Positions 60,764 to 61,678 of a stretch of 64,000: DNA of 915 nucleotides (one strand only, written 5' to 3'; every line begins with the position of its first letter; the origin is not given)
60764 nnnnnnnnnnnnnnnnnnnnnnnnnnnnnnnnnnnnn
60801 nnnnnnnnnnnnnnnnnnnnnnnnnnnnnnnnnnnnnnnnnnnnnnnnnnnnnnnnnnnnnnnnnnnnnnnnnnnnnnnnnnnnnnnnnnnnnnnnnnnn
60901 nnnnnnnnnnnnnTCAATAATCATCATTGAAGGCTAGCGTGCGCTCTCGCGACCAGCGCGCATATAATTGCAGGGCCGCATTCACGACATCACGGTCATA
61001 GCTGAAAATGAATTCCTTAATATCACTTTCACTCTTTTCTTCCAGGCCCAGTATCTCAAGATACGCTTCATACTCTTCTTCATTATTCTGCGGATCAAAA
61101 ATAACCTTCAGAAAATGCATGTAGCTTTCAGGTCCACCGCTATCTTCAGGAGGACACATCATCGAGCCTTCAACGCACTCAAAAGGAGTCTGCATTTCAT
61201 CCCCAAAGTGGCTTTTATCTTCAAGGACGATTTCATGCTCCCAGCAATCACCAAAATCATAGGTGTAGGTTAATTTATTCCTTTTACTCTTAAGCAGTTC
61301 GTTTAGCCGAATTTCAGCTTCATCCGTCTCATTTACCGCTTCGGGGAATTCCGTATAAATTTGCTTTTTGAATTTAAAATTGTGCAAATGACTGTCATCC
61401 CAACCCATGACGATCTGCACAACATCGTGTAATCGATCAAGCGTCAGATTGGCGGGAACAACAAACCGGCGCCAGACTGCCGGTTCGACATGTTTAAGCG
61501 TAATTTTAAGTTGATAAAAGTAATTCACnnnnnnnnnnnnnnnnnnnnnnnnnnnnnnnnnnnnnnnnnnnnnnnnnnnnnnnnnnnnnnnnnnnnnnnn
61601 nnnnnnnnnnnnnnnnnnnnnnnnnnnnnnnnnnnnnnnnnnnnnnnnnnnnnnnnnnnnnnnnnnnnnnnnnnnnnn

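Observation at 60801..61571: Extra single gene between apaH and folA: pRiA4b ORF-3-like protein apparently co-transcribed with folA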

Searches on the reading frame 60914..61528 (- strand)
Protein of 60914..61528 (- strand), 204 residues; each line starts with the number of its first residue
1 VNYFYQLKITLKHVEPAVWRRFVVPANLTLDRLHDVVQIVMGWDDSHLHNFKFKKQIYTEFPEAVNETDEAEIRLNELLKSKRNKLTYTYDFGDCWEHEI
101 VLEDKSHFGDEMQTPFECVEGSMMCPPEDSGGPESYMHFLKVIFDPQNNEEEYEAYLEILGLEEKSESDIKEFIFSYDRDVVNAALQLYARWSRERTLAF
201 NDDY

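Call 6: profile_search(protein=window:60914-61528:-)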
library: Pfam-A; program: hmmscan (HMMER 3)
A. the first sequence (204 residues): domains with independent E <= 10: 1; with E <= 0.001: 1
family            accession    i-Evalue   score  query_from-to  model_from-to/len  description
PRiA4_ORF3        PF07929.16    5.2e-52   176.5       4-168         2-164/173  Plasmid pRiA4b ORF-3-like protein

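Call 12: search_protein_families(proteins=[window:60914-61528:-], library=ncbifam, max_evalue=0.01)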
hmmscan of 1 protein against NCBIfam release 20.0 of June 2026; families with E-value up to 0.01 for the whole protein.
window:60914-61528:- (204 aa): 0 families

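Call 13: search_protein_families(proteins=[window:60914-61528:-], library=padloc, max_evalue=1)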
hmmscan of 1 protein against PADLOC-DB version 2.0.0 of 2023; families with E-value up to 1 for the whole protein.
window:60914-61528:- (204 aa): 1 family
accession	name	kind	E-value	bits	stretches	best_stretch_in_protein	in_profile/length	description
PDLC02195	IetA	-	0.0055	14.1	1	15-75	251-307/395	-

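Call 14: search_protein_families(proteins=[window:60914-61528:-], library=phrogs, max_evalue=0.01)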
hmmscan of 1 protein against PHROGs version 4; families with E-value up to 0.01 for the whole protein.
window:60914-61528:- (204 aa): 0 families

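Call 15: search_solved_structures(query=window:60914-61528:-, max_evalue=1, show_alignments=2)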
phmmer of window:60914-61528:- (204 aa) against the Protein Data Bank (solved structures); distinct sequences matched with E-value up to 1: 1.
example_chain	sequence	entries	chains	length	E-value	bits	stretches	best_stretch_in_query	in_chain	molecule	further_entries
2i1s_A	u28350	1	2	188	1.2e-21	80.7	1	4-157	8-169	Hypothetical protein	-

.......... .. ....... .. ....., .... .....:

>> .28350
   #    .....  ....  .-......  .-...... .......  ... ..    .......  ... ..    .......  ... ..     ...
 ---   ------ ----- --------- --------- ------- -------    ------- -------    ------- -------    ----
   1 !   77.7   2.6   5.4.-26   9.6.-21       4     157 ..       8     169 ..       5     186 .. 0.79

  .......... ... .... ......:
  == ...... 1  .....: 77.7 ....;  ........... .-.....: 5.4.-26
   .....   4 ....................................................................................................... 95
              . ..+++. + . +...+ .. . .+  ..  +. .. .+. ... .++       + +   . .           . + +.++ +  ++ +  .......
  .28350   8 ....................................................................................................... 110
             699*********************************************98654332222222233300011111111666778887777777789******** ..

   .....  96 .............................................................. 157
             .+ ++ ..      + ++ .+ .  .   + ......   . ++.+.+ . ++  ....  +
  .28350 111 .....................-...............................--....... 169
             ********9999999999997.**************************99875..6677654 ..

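Call 23: find_homologous_proteins(query=window:60914-61528:-, max_evalue=0.00001)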
Query window:60914-61528:- (204 aa): 275 proteins with E <= 0.00001 among 298 candidates; the best 120 are listed.
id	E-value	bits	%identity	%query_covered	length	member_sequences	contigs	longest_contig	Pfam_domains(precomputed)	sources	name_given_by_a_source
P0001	7.8e-134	462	98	100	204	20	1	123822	PF07929.17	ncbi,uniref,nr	ncbi:plasmid pRiA4b ORF-3 family protein [Escherichia coli]|uniref:plasmid pRiA4b ORF-3 family prote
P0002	1.0e-126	439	96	97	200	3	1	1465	PF07929.17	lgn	-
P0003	1.4e-112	393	85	100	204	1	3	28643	PF07929.17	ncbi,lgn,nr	ncbi:plasmid pRiA4b ORF-3 family protein [Shigella flexneri]|nr:plasmid pRiA4b ORF-3 family protein 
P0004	6.3e-93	328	68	100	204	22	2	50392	PF07929.17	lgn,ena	-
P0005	1.9e-86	307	65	100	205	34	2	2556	PF07929.17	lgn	-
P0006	2.5e-86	307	64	100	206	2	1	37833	PF07929.17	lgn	-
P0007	1.7e-82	294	65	97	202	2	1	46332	PF07929.17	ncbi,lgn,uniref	ncbi:plasmid pRiA4b ORF-3 family protein [Phytobacter sp. V91]|uniref:plasmid pRiA4b ORF-3 family pr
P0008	5.4e-81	289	62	97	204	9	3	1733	PF07929.17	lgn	-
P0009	7.1e-81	289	62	98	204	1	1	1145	PF07929.17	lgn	-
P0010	3.8e-80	287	62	100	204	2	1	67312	PF07929.17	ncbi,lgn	ncbi:MAG TPA: plasmid pRiA4b ORF-3 family protein [Klebsiella sp.]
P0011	6.5e-80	286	60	98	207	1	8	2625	PF07929.17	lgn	-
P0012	1.4e-78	281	60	100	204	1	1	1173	PF07929.17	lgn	-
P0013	4.0e-78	280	57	100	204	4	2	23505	PF07929.17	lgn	-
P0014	1.9e-74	268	60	98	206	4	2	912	PF07929.17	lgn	-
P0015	2.1e-71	258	54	100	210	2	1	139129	PF07929.17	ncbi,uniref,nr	ncbi:plasmid pRiA4b ORF-3 family protein [Lelliottia wanjuensis]|uniref:plasmid pRiA4b ORF-3 family 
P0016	2.6e-71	258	56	98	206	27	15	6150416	PF07929.17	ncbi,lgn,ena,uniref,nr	ncbi:plasmid pRiA4b ORF-3 family protein [Klebsiella michiganensis]|uniref:Plasmid pRiA4b ORF-3 fami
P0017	1.6e-70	255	54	97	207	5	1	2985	PF07929.17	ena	-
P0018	5.9e-70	253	56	98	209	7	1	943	PF07929.17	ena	-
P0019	1.8e-68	248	54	100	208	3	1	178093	PF07929.17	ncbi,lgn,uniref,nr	ncbi:hypothetical protein CA284_08595 [Enterobacter mori]|uniref:plasmid pRiA4b ORF-3 family protein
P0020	4.1e-67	244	53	100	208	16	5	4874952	PF07929.17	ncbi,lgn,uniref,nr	ncbi:plasmid pRiA4b ORF-3 family protein [Enterobacter chuandaensis]|uniref:Plasmid pRiA4b ORF-3 fam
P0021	1.7e-64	235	57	89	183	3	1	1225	PF07929.17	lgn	-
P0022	4.6e-60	221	53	87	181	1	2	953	PF07929.17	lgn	-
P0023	8.9e-60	220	53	95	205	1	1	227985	PF07929.17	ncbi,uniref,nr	ncbi:plasmid pRiA4b ORF-3 family protein [Brenneria populi subsp. brevivirga]|uniref:plasmid pRiA4b 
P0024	1.7e-58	216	54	98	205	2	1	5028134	PF07929.17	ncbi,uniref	ncbi:plasmid pRiA4b ORF-3 family protein [Dryocola sp. BD626]|uniref:plasmid pRiA4b ORF-3 family pro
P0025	3.6e-57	212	52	95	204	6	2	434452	PF07929.17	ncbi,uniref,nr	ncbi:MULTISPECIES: plasmid pRiA4b ORF-3 family protein [unclassified Brenneria]|uniref:plasmid pRiA4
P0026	2.5e-55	205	61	73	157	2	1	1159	PF07929.17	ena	-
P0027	4.5e-55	205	50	95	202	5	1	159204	PF07929.17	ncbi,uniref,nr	ncbi:plasmid pRiA4b ORF-3 family protein [Brenneria corticis]|uniref:Plasmid pRiA4b ORF-3 family pro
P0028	1.0e-54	204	51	98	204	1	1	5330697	PF07929.17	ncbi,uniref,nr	ncbi:plasmid pRiA4b ORF-3 family protein [Brenneria izadpanahii]|uniref:Plasmid pRiA4b ORF-3 family 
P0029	1.4e-54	203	49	98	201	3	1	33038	PF07929.17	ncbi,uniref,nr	ncbi:plasmid pRiA4b ORF-3 family protein [Xenorhabdus sp. XENO-10]|uniref:Plasmid pRiA4b ORF-3 famil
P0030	1.8e-53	199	48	98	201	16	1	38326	PF07929.17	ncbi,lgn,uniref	ncbi:plasmid pRiA4b ORF-3 family protein [Xenorhabdus bovienii]|uniref:plasmid pRiA4b ORF-3 family p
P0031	2.9e-53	199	49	95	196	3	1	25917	PF07929.17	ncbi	ncbi:MAG: plasmid pRiA4b ORF-3 family protein [Desulfatiglandaceae bacterium]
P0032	5.8e-53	198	48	98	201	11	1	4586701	PF07929.17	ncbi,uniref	ncbi:plasmid pRiA4b ORF-3 family protein [Xenorhabdus stockiae]|uniref:plasmid pRiA4b ORF-3 family p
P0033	9.5e-53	197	51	95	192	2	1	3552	PF07929.17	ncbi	-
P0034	1.0e-52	197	49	94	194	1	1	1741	PF07929.17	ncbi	-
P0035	2.5e-52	196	50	94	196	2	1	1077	PF07929.17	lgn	-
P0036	3.3e-52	195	45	98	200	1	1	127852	PF07929.17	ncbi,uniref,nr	ncbi:plasmid pRiA4b ORF-3 family protein [Xenorhabdus lircayensis]|uniref:Plasmid pRiA4b ORF-3 famil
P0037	4.7e-52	195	49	95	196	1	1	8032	PF07929.17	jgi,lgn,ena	-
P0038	4.8e-52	195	49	94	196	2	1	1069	PF07929.17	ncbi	-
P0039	8.0e-52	194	47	98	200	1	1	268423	PF07929.17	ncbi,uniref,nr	ncbi:plasmid pRiA4b ORF-3-like family protein [Xenorhabdus beddingii]|uniref:Plasmid pRiA4b ORF-3-li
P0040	1.0e-51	194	45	95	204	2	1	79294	PF07929.17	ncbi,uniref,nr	ncbi:plasmid pRiA4b ORF-3 family protein [Photorhabdus sp. RW14-46]|uniref:plasmid pRiA4b ORF-3 fami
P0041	1.5e-51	193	49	94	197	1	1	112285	PF07929.17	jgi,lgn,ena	-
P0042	1.6e-51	193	45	95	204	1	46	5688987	PF07929.17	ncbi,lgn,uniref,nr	ncbi:plasmid pRiA4b ORF-3 family protein [Photorhabdus laumondii subsp. laumondii]|uniref:Photorhabd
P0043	2.0e-51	193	49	97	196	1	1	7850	PF07929.17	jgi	-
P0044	2.7e-51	192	49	95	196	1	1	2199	PF07929.17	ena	-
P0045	3.3e-51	192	49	95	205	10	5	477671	PF07929.17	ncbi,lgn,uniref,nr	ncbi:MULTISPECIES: plasmid pRiA4b ORF-3 family protein [Photorhabdus]|uniref:Plasmid pRiA4b ORF-3 fa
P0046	3.5e-51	192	47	95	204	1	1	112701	PF07929.17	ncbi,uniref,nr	ncbi:plasmid pRiA4b ORF-3 family protein [Photorhabdus laumondii]|uniref:plasmid pRiA4b ORF-3 family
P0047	3.6e-51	192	45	98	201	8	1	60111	PF07929.17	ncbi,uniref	ncbi:plasmid pRiA4b ORF-3 family protein [Xenorhabdus khoisanae]|uniref:plasmid pRiA4b ORF-3 family 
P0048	4.1e-51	192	49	95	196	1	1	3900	PF07929.17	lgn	-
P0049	4.4e-51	192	49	95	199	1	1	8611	PF07929.17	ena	-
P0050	4.5e-51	192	47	95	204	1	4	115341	PF07929.17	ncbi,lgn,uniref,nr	ncbi:plasmid pRiA4b ORF-3 family protein [Photorhabdus laumondii]|uniref:Plasmid pRiA4b Orf3-like do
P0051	6.0e-51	191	49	95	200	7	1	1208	PF07929.17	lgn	-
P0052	9.2e-51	191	49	95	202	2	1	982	PF07929.17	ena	-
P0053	1.4e-50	190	49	95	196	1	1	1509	PF07929.17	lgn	-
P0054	1.5e-50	190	48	94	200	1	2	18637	PF07929.17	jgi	jgi:Plasmid pRiA4b ORF-3-like protein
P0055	1.6e-50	190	47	95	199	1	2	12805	PF07929.17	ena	-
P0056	1.9e-50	190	46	98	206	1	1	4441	PF07929.17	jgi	jgi:hypothetical protein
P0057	1.9e-50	190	48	96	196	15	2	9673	PF07929.17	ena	-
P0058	2.0e-50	189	46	95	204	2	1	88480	PF07929.17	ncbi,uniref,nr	ncbi:plasmid pRiA4b ORF-3 family protein [Photorhabdus antumapuensis]|uniref:plasmid pRiA4b ORF-3 fa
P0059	2.9e-50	189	47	95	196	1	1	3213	PF07929.17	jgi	-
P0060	3.7e-50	189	46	97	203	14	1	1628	PF07929.17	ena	-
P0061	4.5e-50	188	48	98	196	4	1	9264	PF07929.17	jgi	jgi:hypothetical protein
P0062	5.6e-50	188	49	95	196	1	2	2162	PF07929.17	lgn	-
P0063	6.4e-50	188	49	95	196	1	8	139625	PF07929.17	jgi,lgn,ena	jgi:hypothetical protein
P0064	7.2e-50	188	47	98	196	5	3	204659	PF07929.17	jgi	jgi:hypothetical protein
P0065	8.5e-50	187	46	95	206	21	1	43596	PF07929.17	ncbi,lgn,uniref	ncbi:plasmid pRiA4b ORF-3 family protein [Photorhabdus sp. P32]|uniref:plasmid pRiA4b ORF-3 family p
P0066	8.8e-50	187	48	95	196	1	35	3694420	PF07929.17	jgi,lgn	jgi:hypothetical protein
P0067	8.9e-50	187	46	95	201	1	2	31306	PF07929.17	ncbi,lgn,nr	ncbi:MAG: plasmid pRiA4b ORF-3 family protein [Desulfosarcina sp.]|nr:plasmid pRiA4b ORF-3 family pr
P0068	1.1e-49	187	47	94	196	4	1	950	PF07929.17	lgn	-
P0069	1.4e-49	187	45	95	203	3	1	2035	PF07929.17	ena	-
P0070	1.4e-49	187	47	95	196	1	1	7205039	PF07929.17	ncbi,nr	ncbi:MAG: plasmid pRiA4b ORF-3 family protein [Desulfobacterales bacterium]|nr:MAG: plasmid pRiA4b O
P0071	1.4e-49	187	44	96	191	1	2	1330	PF07929.17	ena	-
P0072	1.6e-49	187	48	95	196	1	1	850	PF07929.17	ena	-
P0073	1.7e-49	186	47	95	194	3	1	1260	PF07929.17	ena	-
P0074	2.1e-49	186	47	95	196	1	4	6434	PF07929.17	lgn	-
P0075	2.6e-49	186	47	95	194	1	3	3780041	PF07929.17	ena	-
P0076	2.8e-49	186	47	95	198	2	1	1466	PF07929.17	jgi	-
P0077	3.2e-49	186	46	95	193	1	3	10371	PF07929.17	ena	-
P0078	4.8e-49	185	44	98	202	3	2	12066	PF07929.17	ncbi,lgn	-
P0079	6.1e-49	185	45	98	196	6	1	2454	PF07929.17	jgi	jgi:hypothetical protein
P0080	6.2e-49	185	47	95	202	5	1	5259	PF07929.17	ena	-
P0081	6.9e-49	184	46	95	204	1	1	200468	PF07929.17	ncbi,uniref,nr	ncbi:plasmid pRiA4b ORF-3 family protein [Photorhabdus namnaonensis]|uniref:Plasmid pRiA4b ORF-3-lik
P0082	8.1e-49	184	47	98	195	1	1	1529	PF07929.17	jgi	jgi:hypothetical protein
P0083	8.6e-49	184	46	95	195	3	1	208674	PF07929.17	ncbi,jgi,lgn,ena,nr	ncbi:MAG: plasmid pRiA4b ORF-3 family protein [Proteobacteria bacterium]|nr:plasmid pRiA4b ORF-3 fam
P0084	1.1e-48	184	46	95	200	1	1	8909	PF07929.17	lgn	-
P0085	1.5e-48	183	47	95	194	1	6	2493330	PF07929.17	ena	-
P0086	1.5e-48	183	53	76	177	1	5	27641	PF07929.17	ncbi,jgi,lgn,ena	-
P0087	1.7e-48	183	47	96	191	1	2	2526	PF07929.17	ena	-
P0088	1.7e-48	183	45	97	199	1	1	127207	PF07929.17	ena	-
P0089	1.7e-48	183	45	95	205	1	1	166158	PF07929.17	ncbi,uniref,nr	ncbi:plasmid pRiA4b ORF-3 family protein [Affinibrenneria salicis]|uniref:Plasmid pRiA4b ORF-3 famil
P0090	1.9e-48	183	47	94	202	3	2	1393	PF07929.17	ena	-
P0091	1.9e-48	183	45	97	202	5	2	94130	PF07929.17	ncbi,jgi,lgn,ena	-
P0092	2.5e-48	183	46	95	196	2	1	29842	PF07929.17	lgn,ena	-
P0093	2.6e-48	183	46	97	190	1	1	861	PF07929.17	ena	-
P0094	3.4e-48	182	47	94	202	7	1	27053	PF07929.17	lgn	-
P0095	3.5e-48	182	47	95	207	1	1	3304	PF07929.17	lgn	-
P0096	5.0e-48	182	44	98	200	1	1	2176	PF07929.17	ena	-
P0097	5.3e-48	182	45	95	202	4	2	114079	PF07929.17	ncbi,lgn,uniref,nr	ncbi:Plasmid pRiA4b ORF-3-like protein [Photorhabdus australis subsp. thailandensis]|uniref:Plasmid 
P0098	5.3e-48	182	46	95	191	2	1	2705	PF07929.17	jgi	-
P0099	5.8e-48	181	46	95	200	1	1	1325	PF07929.17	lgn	-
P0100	6.8e-48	181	47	97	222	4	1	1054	PF07929.17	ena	-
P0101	9.3e-48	181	47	97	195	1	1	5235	PF07929.17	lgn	-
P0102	9.5e-48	181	47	95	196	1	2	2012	PF07929.17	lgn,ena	-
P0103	9.9e-48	181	44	96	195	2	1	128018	PF07929.17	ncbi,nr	ncbi:MAG TPA: plasmid pRiA4b ORF-3 family protein [Anaerohalosphaeraceae bacterium]|nr:plasmid pRiA4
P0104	1.0e-47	181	46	95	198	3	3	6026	PF07929.17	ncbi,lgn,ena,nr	ncbi:MAG: plasmid pRiA4b ORF-3 family protein [Deltaproteobacteria bacterium]|nr:plasmid pRiA4b ORF-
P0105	1.1e-47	181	45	97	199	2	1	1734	PF07929.17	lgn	-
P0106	1.2e-47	180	45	99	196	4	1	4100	PF07929.17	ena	-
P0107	1.2e-47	180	45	97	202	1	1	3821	PF07929.17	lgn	-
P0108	1.2e-47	180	45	95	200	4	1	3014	PF07929.17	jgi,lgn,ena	-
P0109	1.3e-47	180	45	98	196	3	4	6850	PF07929.17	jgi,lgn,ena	-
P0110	1.4e-47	180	46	95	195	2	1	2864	PF07929.17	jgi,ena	-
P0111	1.9e-47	180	47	95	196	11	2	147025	PF07929.17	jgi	jgi:hypothetical protein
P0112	2.0e-47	180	49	94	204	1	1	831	PF07929.17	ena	-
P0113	2.9e-47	179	48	95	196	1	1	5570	PF07929.17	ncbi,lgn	-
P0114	3.5e-47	179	47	95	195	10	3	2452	PF07929.17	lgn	-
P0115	3.5e-47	179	45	98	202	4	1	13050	PF07929.17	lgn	-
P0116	4.3e-47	179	46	95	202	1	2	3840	PF07929.17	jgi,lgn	jgi:hypothetical protein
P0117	5.5e-47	178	46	95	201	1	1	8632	PF07929.17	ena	-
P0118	5.7e-47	178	45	97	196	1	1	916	PF07929.17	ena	-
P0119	5.8e-47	178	46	96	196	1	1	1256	PF07929.17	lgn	-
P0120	6.6e-47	178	46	94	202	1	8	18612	PF07929.17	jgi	jgi:hypothetical protein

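Call 24: find_encoding_contigs(protein=P0003, flank=5000, max_places=3)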
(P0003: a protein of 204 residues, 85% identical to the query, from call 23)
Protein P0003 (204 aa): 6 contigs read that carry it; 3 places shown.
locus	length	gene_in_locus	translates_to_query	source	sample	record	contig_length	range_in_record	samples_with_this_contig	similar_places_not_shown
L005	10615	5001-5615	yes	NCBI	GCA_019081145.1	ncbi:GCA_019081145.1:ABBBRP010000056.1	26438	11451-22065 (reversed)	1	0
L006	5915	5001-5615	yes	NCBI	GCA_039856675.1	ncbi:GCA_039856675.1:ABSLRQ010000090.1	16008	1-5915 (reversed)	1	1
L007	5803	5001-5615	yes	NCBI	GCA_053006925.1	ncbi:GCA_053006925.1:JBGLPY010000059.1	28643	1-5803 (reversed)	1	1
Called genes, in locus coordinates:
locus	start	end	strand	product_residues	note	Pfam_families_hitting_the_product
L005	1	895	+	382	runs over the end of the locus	PF00988:CPSase_sm_chain, PF00117:GATase, PF07722:Peptidase_C26 (faint)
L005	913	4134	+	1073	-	PF25596:CPSase_L_D1, PF02786:CPSase_L_D2, PF02787:CPSase_L_D3, PF25596:CPSase_L_D1, PF02222:ATP-grasp (weak), PF02655:ATP-grasp_3 (weak), PF02786:CPSase_L_D2, PF02142:MGS, +3 more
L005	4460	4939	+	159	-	PF00186:DHFR_1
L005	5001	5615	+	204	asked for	PF07929:PRiA4_ORF3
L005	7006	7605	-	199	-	PF14124:DUF4291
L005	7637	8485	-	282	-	PF00149:Metallophos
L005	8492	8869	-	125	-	PF04379:DUF525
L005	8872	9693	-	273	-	PF00398:RrnaAD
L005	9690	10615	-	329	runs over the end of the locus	PF04166:PdxA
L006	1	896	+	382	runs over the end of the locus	PF00988:CPSase_sm_chain, PF00117:GATase, PF07722:Peptidase_C26 (faint)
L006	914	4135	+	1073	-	PF25596:CPSase_L_D1, PF02786:CPSase_L_D2, PF02787:CPSase_L_D3, PF25596:CPSase_L_D1, PF02222:ATP-grasp (weak), PF02655:ATP-grasp_3 (weak), PF02786:CPSase_L_D2, PF02142:MGS, +3 more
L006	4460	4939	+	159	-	PF00186:DHFR_1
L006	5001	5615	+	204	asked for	PF07929:PRiA4_ORF3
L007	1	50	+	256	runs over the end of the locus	PF01012:ETF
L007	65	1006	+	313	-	PF01012:ETF, PF00766:ETF_alpha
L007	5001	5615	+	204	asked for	PF07929:PRiA4_ORF3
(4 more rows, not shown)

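Call 25: find_encoding_contigs(protein=P0004, flank=5000, max_places=3)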
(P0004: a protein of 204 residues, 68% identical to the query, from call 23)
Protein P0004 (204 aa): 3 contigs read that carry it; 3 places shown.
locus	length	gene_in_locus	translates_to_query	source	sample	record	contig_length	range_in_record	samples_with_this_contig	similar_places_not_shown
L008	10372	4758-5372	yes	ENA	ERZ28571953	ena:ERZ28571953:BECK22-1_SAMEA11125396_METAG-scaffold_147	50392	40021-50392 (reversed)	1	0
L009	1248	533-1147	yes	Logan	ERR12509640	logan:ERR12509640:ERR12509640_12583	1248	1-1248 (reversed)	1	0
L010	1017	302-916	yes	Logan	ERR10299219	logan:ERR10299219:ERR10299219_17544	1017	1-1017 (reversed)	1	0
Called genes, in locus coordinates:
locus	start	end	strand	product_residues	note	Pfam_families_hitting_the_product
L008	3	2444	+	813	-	?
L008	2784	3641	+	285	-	-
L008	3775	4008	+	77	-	PF06004:DUF903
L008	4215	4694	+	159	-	PF00186:DHFR_1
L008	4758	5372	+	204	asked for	PF07929:PRiA4_ORF3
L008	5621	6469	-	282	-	PF00149:Metallophos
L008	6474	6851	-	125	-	PF04379:DUF525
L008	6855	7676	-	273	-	PF00398:RrnaAD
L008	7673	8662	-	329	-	PF04166:PdxA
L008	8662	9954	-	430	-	PF13623:SurA_N_2, PF13624:SurA_N_3, PF09312:SurA_N, PF13616:Rotamase_3, PF00639:Rotamase, PF13145:Rotamase_2 (weak), PF13616:Rotamase_3, PF00639:Rotamase, +1 more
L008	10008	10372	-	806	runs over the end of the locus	PF03968:LptD_N, PF04453:LptD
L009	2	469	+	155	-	?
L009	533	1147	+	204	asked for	PF07929:PRiA4_ORF3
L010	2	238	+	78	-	?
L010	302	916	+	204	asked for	PF07929:PRiA4_ORF3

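Call 26: find_encoding_contigs(protein=P0016, flank=5000, max_places=4)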
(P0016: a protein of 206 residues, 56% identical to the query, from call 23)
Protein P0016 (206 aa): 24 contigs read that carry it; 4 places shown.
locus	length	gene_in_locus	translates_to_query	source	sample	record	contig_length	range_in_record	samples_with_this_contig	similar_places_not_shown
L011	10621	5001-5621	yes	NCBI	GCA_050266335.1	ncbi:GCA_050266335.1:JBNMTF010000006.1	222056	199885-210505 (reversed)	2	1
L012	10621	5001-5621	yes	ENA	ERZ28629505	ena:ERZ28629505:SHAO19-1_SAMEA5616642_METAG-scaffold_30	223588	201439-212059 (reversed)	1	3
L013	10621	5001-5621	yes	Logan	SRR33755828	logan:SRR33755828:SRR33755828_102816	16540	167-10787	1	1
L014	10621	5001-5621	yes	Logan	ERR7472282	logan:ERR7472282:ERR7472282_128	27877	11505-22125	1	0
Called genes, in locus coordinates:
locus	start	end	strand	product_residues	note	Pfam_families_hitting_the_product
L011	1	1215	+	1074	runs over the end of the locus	PF25596:CPSase_L_D1, PF02786:CPSase_L_D2, PF02787:CPSase_L_D3, PF25596:CPSase_L_D1, PF02655:ATP-grasp_3 (weak), PF02222:ATP-grasp (weak), PF02786:CPSase_L_D2, PF02142:MGS, +3 more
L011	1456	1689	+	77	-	PF06004:DUF903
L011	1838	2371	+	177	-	PF02525:Flavodoxin_2, PF03358:FMN_red (weak)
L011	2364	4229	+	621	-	PF00999:Na_H_Exchanger, PF02254:TrkA_N, PF27452:KefB_C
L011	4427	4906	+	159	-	PF00186:DHFR_1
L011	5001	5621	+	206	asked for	PF07929:PRiA4_ORF3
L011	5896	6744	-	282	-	PF00149:Metallophos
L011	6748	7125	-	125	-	PF04379:DUF525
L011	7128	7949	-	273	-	PF00398:RrnaAD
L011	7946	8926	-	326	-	PF04166:PdxA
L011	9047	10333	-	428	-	PF13623:SurA_N_2 (weak), PF13624:SurA_N_3, PF09312:SurA_N, PF13616:Rotamase_3, PF00639:Rotamase, PF13616:Rotamase_3, PF00639:Rotamase, PF13145:Rotamase_2, +1 more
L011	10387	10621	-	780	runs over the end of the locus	PF03968:LptD_N, PF04453:LptD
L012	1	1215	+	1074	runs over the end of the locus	PF25596:CPSase_L_D1, PF02786:CPSase_L_D2, PF02787:CPSase_L_D3, PF25596:CPSase_L_D1, PF02655:ATP-grasp_3 (weak), PF02222:ATP-grasp (weak), PF02786:CPSase_L_D2, PF02142:MGS, +3 more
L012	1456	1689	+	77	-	PF06004:DUF903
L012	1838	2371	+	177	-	PF02525:Flavodoxin_2, PF03358:FMN_red (weak)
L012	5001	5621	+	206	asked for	PF07929:PRiA4_ORF3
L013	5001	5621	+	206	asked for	PF07929:PRiA4_ORF3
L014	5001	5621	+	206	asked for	PF07929:PRiA4_ORF3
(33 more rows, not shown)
